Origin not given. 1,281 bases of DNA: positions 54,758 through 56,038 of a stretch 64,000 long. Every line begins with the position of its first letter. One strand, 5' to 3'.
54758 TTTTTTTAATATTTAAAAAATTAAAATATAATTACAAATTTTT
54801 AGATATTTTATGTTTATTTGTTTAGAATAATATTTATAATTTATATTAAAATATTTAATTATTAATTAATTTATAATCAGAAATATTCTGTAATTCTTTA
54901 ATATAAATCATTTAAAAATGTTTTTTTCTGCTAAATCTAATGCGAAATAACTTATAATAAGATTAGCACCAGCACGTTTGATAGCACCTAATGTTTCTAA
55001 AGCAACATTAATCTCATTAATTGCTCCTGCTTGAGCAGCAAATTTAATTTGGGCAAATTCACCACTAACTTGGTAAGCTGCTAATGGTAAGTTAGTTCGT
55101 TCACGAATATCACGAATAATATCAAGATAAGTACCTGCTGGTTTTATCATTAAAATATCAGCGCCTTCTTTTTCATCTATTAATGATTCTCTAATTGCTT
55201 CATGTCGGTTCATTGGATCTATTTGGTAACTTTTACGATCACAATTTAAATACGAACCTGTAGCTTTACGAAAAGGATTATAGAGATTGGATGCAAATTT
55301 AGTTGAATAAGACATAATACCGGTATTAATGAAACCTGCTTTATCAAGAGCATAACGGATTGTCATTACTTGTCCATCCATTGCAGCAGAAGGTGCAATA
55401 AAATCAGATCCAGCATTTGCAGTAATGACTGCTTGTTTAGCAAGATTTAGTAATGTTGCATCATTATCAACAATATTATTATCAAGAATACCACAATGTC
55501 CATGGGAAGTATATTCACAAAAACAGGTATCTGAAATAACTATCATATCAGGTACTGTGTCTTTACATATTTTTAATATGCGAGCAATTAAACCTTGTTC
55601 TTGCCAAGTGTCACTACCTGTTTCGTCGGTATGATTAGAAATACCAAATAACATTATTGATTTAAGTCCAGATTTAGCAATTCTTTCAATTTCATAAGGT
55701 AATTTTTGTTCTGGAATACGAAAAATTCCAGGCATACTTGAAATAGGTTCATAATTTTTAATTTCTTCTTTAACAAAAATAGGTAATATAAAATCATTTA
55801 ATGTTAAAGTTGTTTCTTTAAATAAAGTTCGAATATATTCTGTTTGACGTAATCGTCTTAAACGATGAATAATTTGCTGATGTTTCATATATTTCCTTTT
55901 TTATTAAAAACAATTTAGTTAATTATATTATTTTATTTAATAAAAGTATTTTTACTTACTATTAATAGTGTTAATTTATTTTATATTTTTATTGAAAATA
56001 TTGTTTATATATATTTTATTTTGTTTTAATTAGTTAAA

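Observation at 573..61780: A population of sequence-unrelated perfect palindromes with 21-25 bp arms, confined to dead DNA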

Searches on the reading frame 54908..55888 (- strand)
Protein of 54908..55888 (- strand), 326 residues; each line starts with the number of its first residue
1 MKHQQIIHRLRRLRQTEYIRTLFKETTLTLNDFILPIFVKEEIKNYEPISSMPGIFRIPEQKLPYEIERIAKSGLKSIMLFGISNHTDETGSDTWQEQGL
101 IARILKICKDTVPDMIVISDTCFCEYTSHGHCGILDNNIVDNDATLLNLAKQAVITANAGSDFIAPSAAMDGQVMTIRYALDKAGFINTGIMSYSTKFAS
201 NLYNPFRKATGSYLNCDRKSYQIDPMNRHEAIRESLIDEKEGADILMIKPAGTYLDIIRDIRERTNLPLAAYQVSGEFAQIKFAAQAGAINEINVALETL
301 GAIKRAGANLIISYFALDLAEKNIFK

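Call 30: find_encoding_contigs(protein=window:54908-55888:-, flank=10000, max_places=10)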
Protein window:54908-55888:- (326 aa): 2 contigs read that carry it; 2 places shown.
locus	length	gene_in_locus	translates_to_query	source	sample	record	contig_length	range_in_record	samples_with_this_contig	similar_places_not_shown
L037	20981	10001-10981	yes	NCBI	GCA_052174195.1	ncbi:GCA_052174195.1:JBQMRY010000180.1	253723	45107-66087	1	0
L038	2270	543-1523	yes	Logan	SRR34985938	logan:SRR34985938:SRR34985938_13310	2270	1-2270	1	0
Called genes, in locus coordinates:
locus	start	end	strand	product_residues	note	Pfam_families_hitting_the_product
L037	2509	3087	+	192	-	PF13580:SIS_2, PF01380:SIS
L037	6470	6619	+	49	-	-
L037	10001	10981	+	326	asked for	PF00490:ALAD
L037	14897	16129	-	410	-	PF11741:AMIN, PF01520:Amidase_3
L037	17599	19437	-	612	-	PF21185:RecD_N, PF00580:UvrD-helicase (weak), PF05127:NAT10_TcmA_helicase, PF13245:AAA_19, PF13604:AAA_30, PF18335:SH3_13, PF01443:Viral_helicase1, PF13538:UvrD_C_2, +2 more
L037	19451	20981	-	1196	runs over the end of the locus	PF00580:UvrD-helicase, PF13245:AAA_19, PF13361:UvrD_C, PF13538:UvrD_C_2 (faint)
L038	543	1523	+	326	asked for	PF00490:ALAD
